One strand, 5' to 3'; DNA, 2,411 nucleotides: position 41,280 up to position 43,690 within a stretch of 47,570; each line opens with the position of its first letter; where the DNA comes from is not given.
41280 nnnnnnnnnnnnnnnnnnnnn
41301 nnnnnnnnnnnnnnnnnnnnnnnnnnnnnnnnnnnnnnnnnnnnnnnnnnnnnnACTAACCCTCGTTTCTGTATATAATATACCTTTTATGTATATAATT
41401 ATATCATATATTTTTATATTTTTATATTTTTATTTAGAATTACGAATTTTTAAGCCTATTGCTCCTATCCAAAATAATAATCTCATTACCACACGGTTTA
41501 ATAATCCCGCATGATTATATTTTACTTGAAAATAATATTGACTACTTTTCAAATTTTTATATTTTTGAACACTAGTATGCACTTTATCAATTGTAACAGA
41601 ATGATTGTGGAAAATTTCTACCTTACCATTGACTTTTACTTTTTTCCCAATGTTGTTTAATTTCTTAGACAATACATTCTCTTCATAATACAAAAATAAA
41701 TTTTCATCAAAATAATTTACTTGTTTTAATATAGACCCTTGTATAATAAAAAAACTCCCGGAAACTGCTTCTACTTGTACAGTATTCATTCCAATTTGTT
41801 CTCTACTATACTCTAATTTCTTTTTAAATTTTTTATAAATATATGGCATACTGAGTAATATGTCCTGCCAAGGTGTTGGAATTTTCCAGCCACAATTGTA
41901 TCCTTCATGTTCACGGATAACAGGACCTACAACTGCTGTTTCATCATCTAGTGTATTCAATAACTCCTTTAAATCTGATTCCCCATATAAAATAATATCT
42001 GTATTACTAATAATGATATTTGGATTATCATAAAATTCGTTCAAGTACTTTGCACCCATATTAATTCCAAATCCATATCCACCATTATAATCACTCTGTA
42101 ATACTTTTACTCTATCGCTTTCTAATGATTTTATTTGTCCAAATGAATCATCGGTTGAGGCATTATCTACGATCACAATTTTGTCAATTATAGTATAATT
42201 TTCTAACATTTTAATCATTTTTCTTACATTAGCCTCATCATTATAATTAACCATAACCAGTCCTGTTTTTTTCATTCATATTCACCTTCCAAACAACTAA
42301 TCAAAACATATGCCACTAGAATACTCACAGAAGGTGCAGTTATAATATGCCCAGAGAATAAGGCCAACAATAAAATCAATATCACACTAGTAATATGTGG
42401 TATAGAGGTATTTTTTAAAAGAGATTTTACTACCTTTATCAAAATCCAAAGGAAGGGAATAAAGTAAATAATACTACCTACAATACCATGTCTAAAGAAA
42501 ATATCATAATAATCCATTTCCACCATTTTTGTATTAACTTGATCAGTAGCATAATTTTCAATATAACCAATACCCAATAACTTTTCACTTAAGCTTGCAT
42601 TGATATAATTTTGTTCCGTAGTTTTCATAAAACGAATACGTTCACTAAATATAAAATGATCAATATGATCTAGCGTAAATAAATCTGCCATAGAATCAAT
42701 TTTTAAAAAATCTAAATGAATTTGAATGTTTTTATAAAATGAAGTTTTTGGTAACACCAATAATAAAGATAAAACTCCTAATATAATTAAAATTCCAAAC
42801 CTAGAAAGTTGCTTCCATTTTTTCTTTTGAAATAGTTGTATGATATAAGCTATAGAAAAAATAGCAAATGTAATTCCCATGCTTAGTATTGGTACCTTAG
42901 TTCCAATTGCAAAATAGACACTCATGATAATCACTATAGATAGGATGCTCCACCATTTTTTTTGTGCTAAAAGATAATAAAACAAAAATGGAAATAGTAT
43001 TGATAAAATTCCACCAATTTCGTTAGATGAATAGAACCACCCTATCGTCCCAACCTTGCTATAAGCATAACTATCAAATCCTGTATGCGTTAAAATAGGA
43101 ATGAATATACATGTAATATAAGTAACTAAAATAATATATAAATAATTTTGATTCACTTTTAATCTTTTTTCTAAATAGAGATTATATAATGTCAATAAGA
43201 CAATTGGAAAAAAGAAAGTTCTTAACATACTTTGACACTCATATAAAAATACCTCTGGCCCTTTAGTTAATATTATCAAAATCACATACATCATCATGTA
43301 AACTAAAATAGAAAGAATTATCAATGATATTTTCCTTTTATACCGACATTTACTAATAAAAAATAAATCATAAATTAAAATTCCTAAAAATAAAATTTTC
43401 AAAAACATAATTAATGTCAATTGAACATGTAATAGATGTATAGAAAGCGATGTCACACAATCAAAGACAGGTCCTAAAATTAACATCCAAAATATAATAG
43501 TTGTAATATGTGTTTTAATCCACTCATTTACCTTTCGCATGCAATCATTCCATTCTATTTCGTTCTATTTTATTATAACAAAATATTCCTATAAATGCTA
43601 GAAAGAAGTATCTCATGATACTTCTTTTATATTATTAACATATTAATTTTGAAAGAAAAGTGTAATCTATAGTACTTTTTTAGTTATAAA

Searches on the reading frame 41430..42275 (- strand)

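Call 55: search_protein_families(library=pfam, proteins=[window:41430-42275:-], max_evalue=0.001)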
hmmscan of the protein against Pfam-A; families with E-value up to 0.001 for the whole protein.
window:41430-42275:- (281 aa): 2 families
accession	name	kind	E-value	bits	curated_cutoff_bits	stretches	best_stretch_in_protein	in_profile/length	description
PF00535.33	Glycos_transf_2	-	9.6e-12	45.6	23.3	1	7-142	3-132/168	Glycosyl transferase family 2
PF13712.12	Glyco_tranf_2_5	-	0.00053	20.2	27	1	146-242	112-205/210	Glycosyltransferase like family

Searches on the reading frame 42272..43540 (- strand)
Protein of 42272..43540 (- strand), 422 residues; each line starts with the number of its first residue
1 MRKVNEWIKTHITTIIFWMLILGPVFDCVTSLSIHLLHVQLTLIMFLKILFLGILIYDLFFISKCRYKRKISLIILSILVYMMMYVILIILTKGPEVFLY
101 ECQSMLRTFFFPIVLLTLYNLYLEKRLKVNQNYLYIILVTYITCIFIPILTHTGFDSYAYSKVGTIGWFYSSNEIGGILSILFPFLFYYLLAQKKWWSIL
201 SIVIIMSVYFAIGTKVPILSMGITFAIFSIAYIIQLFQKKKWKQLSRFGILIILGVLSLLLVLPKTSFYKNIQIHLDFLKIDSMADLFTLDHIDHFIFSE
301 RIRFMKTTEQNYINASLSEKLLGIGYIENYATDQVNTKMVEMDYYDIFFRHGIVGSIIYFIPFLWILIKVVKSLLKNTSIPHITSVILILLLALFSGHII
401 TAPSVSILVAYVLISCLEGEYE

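Call 55: search_protein_families(library=pfam, proteins=[window:42272-43540:-], max_evalue=0.001)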
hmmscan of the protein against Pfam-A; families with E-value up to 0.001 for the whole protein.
window:42272-43540:- (422 aa): 1 family
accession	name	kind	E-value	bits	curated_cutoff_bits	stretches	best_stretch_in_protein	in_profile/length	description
PF13425.11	O-antigen_lig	-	3.4e-54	184.8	31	2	11-281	3-286/462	O-antigen ligase like membrane protein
